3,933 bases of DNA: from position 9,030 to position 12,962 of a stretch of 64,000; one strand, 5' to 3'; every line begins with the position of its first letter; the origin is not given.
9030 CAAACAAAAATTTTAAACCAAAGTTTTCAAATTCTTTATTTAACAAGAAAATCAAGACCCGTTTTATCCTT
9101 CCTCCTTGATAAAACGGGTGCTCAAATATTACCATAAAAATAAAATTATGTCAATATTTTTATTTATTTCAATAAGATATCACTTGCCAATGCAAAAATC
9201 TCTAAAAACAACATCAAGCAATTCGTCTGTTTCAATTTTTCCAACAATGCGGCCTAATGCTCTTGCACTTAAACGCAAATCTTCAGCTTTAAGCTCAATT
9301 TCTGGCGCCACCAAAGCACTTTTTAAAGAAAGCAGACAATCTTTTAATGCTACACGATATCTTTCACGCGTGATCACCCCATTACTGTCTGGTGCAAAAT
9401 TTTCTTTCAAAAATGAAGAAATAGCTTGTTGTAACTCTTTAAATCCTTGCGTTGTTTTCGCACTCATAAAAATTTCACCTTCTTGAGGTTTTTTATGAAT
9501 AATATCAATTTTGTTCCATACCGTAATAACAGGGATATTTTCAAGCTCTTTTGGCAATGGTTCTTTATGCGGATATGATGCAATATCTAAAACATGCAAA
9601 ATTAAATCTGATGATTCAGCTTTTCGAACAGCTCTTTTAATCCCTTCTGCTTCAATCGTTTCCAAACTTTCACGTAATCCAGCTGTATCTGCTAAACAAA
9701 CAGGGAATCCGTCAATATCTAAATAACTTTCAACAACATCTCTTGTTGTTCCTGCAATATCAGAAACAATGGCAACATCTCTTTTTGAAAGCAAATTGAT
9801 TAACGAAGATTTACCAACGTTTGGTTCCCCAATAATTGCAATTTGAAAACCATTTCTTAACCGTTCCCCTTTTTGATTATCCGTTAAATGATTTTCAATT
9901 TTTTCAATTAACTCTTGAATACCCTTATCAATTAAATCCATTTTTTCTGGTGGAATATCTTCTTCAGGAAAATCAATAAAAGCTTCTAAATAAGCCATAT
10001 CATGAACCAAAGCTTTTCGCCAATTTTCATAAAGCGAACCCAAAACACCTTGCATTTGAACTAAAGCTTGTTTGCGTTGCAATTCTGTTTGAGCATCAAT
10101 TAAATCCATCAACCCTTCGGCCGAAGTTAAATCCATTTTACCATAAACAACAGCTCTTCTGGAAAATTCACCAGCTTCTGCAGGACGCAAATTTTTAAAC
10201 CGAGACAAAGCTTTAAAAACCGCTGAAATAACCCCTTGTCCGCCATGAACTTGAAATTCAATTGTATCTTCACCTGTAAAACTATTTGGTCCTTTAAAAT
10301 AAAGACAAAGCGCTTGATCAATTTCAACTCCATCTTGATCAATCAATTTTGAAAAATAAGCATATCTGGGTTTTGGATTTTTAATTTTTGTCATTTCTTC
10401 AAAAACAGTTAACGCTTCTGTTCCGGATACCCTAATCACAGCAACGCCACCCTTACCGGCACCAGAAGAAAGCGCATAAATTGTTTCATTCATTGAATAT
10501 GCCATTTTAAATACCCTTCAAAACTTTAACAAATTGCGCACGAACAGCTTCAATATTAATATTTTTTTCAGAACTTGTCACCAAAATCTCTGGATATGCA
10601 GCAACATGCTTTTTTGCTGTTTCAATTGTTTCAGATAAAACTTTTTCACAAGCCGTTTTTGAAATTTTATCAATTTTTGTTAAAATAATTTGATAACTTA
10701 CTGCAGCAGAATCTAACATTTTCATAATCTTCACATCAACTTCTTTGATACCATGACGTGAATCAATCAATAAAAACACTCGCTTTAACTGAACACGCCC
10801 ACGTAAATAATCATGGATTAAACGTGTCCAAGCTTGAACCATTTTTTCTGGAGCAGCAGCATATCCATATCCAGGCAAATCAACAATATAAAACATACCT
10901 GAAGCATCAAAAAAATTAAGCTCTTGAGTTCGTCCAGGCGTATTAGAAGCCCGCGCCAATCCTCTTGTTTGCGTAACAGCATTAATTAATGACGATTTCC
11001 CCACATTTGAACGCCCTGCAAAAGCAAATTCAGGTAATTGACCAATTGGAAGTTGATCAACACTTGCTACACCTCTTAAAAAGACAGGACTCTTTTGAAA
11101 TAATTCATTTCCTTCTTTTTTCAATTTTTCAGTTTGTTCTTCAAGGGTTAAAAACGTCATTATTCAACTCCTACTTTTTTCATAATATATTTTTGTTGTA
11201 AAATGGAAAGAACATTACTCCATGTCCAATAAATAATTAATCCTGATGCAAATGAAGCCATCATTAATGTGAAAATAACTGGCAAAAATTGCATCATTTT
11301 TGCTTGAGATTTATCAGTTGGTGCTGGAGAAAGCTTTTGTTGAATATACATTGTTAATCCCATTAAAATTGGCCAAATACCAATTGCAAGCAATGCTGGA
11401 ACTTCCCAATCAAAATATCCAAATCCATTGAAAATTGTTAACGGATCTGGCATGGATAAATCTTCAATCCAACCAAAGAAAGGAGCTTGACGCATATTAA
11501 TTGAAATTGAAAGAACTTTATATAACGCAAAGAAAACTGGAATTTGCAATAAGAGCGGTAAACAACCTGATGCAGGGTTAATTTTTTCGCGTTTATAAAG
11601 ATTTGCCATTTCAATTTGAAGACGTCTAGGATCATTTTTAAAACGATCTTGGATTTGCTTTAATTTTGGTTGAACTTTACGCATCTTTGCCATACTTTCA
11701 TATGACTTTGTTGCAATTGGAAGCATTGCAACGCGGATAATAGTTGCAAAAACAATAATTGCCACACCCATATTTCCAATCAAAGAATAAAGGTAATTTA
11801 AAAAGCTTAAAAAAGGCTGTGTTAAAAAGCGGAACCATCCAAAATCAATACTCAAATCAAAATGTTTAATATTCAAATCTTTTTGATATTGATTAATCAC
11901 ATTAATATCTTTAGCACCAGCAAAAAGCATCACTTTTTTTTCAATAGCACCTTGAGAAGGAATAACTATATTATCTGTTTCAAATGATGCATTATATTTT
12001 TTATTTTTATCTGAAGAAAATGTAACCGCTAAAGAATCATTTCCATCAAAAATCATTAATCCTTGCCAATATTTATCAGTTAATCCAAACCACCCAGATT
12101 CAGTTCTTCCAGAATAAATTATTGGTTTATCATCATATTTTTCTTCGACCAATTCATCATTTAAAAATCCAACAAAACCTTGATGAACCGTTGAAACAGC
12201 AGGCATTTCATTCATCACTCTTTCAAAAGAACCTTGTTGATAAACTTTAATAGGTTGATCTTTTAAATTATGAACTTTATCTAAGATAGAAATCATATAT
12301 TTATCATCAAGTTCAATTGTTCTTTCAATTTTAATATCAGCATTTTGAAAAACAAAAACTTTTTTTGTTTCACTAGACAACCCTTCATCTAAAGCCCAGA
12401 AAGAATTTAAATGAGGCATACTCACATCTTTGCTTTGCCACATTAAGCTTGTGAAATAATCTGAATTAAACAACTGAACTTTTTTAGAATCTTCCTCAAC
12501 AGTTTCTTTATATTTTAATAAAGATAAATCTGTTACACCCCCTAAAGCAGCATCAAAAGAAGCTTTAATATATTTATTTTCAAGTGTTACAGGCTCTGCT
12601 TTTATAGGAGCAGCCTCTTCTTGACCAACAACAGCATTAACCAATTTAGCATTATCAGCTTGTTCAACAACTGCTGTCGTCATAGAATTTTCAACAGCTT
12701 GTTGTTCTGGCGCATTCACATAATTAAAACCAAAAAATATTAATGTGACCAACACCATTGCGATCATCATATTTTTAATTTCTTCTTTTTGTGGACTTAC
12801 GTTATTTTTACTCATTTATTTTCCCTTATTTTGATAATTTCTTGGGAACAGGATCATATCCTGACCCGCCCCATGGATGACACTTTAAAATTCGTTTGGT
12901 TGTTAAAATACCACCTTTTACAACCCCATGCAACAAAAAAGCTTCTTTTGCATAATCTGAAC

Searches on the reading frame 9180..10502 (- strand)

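Call 26: search_protein_families(library=pfam, max_evalue=0.00001, proteins=[window:9180-10502:-])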
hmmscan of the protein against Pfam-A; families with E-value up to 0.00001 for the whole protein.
window:9180-10502:- (440 aa): 4 families
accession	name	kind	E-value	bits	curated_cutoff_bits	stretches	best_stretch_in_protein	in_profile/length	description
PF12631.12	MnmE_helical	-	2.8e-51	175.1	40.1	1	125-437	1-211/211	MnmE helical domain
PF10396.14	TrmE_N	-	1.7e-35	122.2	29.8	1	7-122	1-117/117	GTP-binding protein TrmE N-terminus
PF01926.29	MMR_HSR1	-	6.4e-26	91.1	21.9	1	220-331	1-113/113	50S ribosome-binding GTPase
PF02421.24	FeoB_N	-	5e-10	39.5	27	1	220-338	2-121/156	Ferrous iron transport protein B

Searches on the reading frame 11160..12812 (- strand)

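Call 26: search_protein_families(library=pfam, max_evalue=0.00001, proteins=[window:11160-12812:-])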
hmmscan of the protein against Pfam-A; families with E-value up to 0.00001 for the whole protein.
window:11160-12812:- (550 aa): 2 families
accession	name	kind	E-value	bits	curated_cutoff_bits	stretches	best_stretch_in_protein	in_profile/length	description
PF02096.25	60KD_IMP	-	4.8e-58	196.2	35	1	348-545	1-163/163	60Kd inner membrane protein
PF14849.12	YidC_periplas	-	3.3e-41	142.5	24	1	75-335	2-281/283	YidC periplasmic domain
